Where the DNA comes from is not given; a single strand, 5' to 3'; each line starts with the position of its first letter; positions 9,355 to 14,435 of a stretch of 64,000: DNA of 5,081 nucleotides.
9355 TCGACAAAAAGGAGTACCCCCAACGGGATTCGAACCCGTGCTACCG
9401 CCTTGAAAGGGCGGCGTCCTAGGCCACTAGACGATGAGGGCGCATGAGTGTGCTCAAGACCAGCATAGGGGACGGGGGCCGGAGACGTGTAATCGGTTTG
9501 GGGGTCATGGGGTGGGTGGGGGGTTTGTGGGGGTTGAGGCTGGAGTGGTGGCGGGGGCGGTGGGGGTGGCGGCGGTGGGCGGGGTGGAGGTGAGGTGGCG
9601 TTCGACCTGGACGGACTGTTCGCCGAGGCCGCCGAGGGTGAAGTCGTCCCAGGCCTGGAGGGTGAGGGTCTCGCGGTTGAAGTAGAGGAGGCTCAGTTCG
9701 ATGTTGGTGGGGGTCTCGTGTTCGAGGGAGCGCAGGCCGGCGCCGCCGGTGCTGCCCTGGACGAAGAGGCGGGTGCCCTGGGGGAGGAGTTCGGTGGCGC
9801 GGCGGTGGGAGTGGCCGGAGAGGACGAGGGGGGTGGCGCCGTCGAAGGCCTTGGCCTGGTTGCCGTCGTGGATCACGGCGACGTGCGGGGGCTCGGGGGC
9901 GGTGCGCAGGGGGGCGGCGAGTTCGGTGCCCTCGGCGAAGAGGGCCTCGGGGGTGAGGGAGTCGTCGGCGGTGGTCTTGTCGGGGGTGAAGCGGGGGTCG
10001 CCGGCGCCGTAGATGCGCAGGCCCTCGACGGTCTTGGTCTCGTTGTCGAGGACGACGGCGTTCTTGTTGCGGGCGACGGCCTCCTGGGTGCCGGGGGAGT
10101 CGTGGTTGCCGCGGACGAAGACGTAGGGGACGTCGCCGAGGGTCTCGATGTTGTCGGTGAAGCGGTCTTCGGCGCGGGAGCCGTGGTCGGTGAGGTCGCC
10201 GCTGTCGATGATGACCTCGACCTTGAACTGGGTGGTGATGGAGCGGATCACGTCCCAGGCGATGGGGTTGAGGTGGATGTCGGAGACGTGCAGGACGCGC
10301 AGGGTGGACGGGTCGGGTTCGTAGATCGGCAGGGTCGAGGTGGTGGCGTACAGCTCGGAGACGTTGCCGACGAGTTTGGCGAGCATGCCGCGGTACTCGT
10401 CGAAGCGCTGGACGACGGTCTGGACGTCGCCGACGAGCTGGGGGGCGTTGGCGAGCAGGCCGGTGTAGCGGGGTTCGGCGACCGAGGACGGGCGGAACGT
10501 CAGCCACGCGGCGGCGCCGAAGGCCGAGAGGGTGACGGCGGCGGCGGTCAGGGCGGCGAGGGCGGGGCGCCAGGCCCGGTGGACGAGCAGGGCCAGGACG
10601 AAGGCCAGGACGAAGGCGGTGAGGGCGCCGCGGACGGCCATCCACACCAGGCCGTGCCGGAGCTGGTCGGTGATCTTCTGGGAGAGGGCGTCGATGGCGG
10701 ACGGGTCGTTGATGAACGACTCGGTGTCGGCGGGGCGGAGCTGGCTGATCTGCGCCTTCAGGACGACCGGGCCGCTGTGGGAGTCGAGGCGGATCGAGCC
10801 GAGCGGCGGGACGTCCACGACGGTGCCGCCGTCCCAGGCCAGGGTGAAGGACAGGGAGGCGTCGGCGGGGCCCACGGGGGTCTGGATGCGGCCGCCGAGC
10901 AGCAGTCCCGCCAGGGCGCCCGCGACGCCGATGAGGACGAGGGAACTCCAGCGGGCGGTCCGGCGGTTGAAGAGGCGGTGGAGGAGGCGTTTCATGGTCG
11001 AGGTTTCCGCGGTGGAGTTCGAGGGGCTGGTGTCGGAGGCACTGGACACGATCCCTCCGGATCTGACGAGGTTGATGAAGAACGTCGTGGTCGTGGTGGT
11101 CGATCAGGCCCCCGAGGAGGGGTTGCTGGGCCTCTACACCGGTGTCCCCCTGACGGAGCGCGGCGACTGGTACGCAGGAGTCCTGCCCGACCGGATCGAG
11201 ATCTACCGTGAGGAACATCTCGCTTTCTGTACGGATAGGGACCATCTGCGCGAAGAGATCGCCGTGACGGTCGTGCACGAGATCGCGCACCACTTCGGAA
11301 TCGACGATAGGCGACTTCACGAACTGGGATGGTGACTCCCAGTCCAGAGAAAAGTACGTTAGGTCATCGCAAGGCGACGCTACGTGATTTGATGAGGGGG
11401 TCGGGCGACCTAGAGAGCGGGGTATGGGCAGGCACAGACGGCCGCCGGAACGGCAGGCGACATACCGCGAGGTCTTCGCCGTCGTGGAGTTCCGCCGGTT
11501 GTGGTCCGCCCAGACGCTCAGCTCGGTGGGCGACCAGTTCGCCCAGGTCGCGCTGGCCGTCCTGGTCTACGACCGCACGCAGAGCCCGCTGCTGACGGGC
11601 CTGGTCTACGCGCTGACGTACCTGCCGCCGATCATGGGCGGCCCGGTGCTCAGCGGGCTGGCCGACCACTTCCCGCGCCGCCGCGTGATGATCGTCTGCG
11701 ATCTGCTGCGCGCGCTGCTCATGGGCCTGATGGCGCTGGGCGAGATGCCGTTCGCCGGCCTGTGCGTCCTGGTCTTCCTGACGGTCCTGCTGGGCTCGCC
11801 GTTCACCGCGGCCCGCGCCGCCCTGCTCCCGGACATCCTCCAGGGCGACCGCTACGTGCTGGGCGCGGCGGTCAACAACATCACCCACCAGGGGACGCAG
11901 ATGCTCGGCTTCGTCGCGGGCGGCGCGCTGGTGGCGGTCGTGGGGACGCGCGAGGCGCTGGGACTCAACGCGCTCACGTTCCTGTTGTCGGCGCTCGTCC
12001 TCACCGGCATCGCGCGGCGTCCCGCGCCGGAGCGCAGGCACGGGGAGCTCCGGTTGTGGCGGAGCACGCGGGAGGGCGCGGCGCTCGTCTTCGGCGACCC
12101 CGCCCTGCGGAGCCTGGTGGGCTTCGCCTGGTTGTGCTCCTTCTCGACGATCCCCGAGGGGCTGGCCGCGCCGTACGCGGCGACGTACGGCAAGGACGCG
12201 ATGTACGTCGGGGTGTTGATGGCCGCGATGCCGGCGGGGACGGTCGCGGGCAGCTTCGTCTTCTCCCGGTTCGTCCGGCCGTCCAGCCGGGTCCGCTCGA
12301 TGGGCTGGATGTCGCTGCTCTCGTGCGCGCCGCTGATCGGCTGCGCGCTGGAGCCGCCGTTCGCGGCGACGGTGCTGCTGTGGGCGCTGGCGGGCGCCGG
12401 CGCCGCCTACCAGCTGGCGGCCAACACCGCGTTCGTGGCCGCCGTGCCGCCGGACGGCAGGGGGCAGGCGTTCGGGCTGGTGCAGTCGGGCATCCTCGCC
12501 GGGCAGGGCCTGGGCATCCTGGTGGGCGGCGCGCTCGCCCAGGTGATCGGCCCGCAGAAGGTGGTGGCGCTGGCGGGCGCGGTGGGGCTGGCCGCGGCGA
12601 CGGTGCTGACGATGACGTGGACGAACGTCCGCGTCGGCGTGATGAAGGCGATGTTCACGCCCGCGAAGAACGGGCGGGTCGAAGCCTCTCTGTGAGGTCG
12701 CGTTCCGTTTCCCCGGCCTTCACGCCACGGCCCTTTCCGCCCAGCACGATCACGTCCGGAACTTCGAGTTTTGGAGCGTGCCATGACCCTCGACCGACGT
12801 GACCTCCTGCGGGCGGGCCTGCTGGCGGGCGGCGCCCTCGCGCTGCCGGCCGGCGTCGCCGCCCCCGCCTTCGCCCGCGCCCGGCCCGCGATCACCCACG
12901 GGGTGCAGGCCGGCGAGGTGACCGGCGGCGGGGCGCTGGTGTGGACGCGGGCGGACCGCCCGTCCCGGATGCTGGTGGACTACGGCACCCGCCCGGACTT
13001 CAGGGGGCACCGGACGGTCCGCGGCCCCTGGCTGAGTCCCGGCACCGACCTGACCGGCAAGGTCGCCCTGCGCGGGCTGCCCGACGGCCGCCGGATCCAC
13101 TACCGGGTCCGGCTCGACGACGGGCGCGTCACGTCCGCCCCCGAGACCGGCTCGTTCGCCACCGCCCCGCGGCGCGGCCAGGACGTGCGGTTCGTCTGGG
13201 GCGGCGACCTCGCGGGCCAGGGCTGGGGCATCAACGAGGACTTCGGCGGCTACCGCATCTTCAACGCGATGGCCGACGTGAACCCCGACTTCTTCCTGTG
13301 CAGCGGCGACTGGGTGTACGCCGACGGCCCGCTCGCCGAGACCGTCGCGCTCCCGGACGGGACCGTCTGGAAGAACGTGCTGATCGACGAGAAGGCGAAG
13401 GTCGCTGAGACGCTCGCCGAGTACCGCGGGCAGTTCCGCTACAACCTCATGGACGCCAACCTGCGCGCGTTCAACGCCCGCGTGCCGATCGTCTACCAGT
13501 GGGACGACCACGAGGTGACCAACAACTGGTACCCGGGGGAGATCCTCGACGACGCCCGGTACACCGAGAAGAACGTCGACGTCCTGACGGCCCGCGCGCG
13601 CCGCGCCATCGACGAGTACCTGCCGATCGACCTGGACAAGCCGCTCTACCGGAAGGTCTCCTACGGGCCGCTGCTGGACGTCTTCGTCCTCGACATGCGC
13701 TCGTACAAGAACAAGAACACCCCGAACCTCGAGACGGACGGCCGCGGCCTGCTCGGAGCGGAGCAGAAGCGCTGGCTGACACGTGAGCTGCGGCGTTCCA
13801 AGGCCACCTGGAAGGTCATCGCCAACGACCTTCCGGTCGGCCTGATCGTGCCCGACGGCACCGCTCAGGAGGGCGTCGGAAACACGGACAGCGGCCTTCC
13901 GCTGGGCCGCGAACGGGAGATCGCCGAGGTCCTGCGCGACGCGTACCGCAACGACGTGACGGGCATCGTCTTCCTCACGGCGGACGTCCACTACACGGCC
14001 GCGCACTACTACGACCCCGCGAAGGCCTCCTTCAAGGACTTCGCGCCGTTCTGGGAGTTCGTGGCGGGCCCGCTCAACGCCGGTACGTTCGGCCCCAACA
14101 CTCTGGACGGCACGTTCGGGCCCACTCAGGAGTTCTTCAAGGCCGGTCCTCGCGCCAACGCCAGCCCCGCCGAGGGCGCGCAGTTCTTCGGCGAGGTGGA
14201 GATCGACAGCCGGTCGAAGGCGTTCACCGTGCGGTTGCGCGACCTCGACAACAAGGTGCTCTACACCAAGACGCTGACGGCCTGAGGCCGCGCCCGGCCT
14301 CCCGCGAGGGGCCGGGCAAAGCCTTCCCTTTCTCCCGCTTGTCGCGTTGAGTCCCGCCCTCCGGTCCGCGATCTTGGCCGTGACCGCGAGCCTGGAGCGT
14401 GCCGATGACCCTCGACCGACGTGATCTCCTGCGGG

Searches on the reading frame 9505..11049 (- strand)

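Call 58: search_protein_families(library=pfam, proteins=[window:9505-11049:-], max_evalue=0.00001)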
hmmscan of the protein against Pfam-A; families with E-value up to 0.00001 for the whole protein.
window:9505-11049:- (514 aa): 2 families
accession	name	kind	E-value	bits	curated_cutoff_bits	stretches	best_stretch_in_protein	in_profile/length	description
PF00149.33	Metallophos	-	8.4e-14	52.9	21.5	1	250-416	1-190/191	Calcineurin-like phosphoesterase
PF12850.12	Metallophos_2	-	4.7e-07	30.4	27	1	251-437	2-138/154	Calcineurin-like phosphoesterase superfamily domain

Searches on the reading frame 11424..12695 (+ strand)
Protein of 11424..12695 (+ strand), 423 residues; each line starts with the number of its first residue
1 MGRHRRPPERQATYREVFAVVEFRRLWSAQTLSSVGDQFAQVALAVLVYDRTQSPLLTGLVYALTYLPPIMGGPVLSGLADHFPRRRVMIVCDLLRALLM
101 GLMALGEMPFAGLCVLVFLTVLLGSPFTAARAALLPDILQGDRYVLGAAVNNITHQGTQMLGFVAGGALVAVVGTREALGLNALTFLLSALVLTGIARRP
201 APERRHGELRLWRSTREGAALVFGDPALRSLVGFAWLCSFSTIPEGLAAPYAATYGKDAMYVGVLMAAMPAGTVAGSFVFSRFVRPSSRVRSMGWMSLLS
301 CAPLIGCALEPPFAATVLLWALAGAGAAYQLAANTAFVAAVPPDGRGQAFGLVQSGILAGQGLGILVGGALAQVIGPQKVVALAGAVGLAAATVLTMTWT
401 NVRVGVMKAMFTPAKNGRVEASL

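Call 58: search_protein_families(library=pfam, proteins=[window:11424-12695:+], max_evalue=0.00001)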
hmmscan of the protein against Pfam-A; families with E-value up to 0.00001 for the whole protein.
window:11424-12695:+ (423 aa): 2 families
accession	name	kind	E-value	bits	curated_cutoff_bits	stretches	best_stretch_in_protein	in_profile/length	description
PF07690.21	MFS_1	-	2.5e-33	115.9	33.4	2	26-284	1-262/347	Major Facilitator Superfamily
PF05977.19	MFS_3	-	7.4e-18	64.7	27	1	22-398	11-392/524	Transmembrane secretion effector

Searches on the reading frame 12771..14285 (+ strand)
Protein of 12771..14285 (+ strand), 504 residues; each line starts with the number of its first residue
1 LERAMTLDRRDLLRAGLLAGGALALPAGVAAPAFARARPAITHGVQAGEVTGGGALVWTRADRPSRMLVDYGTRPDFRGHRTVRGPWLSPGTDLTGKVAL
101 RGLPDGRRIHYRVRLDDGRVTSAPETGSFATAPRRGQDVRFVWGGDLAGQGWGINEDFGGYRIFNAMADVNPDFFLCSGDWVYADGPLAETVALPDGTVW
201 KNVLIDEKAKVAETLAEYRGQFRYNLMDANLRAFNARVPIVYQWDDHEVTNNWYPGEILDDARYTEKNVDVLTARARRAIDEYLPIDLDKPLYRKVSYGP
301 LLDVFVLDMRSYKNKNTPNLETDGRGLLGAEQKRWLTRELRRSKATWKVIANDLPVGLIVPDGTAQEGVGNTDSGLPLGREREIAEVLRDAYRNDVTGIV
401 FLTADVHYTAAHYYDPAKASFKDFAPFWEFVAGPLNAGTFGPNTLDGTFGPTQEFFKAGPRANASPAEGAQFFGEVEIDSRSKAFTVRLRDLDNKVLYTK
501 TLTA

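Call 58: search_protein_families(library=pfam, proteins=[window:12771-14285:+], max_evalue=0.00001)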
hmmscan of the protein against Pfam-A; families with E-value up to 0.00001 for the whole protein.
window:12771-14285:+ (504 aa): 2 families
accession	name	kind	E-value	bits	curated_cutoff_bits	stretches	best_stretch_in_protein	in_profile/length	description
PF09423.15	PhoD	-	2.3e-87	293.7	27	1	147-488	4-342/343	PhoD-like phosphatase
PF16655.11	PhoD_N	-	2.2e-16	60.6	30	1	43-129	1-88/90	PhoD-like phosphatase, N-terminal domain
